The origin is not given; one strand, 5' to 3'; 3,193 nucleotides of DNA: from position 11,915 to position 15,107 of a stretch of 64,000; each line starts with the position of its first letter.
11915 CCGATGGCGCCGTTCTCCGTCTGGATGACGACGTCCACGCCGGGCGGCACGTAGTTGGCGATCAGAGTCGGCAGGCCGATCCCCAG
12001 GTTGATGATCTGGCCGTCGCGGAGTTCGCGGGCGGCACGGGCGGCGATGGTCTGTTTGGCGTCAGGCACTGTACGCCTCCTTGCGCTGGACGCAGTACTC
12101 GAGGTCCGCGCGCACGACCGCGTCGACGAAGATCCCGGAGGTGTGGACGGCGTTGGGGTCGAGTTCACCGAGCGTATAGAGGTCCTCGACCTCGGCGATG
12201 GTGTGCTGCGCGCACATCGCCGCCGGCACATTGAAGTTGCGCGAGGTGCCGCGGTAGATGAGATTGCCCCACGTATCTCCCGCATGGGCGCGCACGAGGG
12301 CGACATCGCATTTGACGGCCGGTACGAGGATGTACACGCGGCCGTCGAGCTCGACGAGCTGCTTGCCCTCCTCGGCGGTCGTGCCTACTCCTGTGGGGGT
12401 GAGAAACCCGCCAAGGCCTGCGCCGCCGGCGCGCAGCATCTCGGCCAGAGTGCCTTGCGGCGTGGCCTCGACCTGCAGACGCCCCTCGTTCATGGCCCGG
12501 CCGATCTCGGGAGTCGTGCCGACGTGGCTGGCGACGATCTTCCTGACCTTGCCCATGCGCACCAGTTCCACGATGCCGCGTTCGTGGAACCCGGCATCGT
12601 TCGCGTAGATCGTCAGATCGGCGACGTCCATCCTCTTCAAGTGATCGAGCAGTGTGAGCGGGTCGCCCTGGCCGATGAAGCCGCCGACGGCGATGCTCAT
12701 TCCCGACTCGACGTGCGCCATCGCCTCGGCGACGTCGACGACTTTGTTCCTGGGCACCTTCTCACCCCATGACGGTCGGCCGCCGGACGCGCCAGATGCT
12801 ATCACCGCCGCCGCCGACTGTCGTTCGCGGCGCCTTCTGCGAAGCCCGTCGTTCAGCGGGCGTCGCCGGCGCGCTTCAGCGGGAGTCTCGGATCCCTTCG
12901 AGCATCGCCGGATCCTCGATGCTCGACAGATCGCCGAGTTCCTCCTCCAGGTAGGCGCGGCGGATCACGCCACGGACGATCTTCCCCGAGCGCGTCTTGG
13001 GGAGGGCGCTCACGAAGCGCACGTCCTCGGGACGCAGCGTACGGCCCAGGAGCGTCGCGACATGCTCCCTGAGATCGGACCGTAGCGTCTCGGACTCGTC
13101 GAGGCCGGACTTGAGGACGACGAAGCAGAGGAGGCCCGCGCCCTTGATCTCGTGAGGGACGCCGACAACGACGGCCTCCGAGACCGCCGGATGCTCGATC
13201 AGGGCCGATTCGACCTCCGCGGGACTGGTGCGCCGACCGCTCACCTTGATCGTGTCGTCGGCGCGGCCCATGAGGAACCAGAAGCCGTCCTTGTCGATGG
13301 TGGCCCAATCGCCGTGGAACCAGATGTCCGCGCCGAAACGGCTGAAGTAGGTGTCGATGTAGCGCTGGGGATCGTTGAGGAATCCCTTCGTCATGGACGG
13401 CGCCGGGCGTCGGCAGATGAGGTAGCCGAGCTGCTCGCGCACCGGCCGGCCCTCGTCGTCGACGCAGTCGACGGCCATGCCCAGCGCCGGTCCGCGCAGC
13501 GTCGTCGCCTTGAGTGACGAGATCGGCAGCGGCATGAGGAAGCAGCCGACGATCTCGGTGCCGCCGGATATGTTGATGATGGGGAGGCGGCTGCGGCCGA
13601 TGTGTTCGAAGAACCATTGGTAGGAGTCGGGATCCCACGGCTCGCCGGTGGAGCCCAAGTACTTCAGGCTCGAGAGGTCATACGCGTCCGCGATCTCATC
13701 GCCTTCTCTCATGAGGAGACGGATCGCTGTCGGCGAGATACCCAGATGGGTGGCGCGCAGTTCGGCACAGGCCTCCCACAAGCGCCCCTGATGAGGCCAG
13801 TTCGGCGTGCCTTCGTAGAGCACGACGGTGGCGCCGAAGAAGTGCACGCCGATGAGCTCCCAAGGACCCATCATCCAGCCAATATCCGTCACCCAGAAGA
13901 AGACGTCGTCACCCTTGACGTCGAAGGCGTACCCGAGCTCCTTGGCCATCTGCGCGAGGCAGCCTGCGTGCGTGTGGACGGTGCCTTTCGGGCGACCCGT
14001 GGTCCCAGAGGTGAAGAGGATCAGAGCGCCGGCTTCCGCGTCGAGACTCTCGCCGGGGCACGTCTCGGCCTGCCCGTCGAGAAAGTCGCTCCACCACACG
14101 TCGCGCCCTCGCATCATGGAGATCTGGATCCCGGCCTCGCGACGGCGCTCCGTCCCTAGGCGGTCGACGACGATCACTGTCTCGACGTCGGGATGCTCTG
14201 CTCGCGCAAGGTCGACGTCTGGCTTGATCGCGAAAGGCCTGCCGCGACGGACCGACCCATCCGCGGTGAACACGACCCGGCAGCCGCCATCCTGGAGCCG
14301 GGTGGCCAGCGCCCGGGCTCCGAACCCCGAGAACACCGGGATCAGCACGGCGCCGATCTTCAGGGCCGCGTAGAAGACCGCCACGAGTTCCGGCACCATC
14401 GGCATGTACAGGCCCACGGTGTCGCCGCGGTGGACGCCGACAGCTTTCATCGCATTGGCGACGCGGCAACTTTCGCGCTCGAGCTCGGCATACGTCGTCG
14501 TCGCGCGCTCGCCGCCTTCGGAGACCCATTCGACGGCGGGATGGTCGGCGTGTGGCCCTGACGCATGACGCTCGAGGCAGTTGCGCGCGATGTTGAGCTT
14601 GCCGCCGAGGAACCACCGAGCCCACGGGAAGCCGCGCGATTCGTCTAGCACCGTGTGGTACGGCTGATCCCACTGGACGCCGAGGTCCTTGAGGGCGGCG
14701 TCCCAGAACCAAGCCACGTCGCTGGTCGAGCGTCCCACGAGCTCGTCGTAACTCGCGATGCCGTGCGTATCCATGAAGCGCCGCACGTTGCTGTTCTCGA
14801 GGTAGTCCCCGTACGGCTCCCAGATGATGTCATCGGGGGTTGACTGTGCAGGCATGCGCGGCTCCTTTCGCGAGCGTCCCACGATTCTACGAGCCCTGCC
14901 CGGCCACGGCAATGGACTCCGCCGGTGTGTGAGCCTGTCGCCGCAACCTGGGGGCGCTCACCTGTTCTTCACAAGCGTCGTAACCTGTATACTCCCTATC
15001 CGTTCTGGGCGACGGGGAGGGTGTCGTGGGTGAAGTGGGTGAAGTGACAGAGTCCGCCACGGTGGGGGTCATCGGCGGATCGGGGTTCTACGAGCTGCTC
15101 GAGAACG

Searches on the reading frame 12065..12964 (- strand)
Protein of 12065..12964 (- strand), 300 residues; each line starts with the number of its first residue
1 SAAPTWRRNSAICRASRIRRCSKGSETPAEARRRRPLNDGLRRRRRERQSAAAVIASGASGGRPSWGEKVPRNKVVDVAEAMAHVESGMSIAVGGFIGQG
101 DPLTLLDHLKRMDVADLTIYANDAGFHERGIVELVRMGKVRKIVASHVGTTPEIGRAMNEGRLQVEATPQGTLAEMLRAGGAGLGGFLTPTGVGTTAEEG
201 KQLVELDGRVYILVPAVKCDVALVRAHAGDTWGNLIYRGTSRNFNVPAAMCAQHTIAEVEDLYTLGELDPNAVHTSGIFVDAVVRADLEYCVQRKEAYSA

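Call 30: search_protein_families(library=pfam, proteins=[window:12065-12964:-], max_evalue=0.00001)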
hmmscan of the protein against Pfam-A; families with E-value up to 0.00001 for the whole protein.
window:12065-12964:- (300 aa): 1 family
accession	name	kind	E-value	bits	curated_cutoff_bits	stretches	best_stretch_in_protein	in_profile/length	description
PF01144.29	CoA_trans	-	7.8e-58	195.9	23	1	77-285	3-216/217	Coenzyme A transferase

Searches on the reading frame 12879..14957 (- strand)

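Call 30: search_protein_families(library=pfam, proteins=[window:12879-14957:-], max_evalue=0.00001)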
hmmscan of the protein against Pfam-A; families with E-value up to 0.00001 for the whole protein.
window:12879-14957:- (693 aa): 3 families
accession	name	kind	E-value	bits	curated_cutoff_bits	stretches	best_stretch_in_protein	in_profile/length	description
PF00501.34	AMP-binding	-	1.6e-72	244.9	29.9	1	129-526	2-383/384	AMP-binding enzyme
PF13193.12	AMP-binding_C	-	1.7e-26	93.4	24.5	1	581-659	1-76/76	AMP-binding enzyme C-terminal domain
PF16177.11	ACAS_N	-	1.9e-16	60.1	27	1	70-127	1-55/55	Acetyl-coenzyme A synthetase N-terminus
